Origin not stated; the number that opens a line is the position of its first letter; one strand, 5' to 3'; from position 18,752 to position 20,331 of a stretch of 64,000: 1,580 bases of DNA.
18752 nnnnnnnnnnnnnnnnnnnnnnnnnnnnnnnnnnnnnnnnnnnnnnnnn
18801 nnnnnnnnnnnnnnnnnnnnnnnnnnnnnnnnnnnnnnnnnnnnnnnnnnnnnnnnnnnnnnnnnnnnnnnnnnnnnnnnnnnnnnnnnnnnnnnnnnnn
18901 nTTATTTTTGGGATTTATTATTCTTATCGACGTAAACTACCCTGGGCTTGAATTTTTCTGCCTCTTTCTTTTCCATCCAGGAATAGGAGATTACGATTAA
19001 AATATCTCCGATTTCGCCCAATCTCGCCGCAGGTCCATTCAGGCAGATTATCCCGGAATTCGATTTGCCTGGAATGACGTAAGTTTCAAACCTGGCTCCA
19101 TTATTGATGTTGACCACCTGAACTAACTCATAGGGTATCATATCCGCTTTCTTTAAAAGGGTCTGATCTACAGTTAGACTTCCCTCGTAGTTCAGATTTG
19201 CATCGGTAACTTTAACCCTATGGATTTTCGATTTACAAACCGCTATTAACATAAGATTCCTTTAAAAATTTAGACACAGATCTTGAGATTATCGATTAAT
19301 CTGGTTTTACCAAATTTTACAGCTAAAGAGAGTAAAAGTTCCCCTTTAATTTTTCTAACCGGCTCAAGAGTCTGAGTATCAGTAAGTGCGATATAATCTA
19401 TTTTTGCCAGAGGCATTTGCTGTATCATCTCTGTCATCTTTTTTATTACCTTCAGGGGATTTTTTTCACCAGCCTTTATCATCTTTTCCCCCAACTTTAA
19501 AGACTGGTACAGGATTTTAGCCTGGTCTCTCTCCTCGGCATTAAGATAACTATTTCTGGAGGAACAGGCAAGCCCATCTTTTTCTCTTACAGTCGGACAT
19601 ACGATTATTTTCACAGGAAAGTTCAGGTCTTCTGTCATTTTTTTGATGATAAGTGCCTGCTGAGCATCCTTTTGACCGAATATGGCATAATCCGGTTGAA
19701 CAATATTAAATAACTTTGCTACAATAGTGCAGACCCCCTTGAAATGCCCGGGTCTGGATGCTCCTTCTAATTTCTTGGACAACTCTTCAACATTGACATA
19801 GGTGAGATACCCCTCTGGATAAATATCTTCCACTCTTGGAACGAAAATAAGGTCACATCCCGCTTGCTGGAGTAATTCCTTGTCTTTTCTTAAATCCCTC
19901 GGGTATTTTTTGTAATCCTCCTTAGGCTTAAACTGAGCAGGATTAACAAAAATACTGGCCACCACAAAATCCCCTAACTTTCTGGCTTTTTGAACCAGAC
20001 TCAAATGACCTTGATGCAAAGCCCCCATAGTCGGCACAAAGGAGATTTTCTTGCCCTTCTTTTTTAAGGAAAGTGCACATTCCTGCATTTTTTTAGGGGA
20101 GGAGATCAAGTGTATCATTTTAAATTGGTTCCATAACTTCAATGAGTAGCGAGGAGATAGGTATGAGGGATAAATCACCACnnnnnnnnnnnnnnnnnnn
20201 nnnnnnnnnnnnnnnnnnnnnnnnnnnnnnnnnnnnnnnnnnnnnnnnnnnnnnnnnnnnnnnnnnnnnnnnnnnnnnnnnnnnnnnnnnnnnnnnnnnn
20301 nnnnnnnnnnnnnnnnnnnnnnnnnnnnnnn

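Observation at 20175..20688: Decayed HepT/MNT toxin-antitoxin pair embedded inside the panB-panC-panD operon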

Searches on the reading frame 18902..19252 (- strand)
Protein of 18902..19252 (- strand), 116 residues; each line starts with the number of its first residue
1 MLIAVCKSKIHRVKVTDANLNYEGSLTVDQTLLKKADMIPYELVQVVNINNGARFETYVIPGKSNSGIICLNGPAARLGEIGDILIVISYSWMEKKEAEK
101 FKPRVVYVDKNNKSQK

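Call 3: search_protein_families(library=pfam, proteins=[window:18902-19252:-], max_evalue=0.01)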
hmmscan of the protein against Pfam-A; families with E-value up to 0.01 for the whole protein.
window:18902-19252:- (116 aa): 1 family
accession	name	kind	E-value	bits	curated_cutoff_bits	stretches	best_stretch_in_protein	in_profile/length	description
PF02261.22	Asp_decarbox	-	4.1e-50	168.9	25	1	1-113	1-113/115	Aspartate decarboxylase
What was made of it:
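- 18902..19252 (-): panD (aspartate 1-decarboxylase), the downstream operon member. PF02261 at E=4.1e-50 (call 3).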

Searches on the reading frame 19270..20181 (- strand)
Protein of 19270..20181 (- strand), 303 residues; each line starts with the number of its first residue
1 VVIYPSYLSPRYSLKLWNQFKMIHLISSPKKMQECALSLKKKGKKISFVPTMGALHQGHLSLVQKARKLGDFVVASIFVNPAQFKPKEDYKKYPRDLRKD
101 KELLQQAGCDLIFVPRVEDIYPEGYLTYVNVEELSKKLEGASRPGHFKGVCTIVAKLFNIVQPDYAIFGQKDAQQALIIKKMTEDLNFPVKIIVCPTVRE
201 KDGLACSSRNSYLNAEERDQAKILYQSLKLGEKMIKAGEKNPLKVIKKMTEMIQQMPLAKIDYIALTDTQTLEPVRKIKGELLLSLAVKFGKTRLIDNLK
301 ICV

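Call 3: search_protein_families(library=pfam, proteins=[window:19270-20181:-], max_evalue=0.01)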
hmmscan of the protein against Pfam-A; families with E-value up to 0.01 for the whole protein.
window:19270-20181:- (303 aa): 2 families
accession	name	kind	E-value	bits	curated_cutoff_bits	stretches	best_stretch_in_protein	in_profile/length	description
PF02569.21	Pantoate_ligase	-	5.5e-110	367.2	20.7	1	25-299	2-267/268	Pantoate-beta-alanine ligase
PF01467.32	CTP_transf_like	-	0.0049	17.5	21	0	55-156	9-74/133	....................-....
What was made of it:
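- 19270..20118 (-): panC (pantoate-beta-alanine ligase), true start ATG at 20118. PF02569 at E=5.5e-110, with the match starting at residue 25 of the GTG-extended ORF (call 3).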
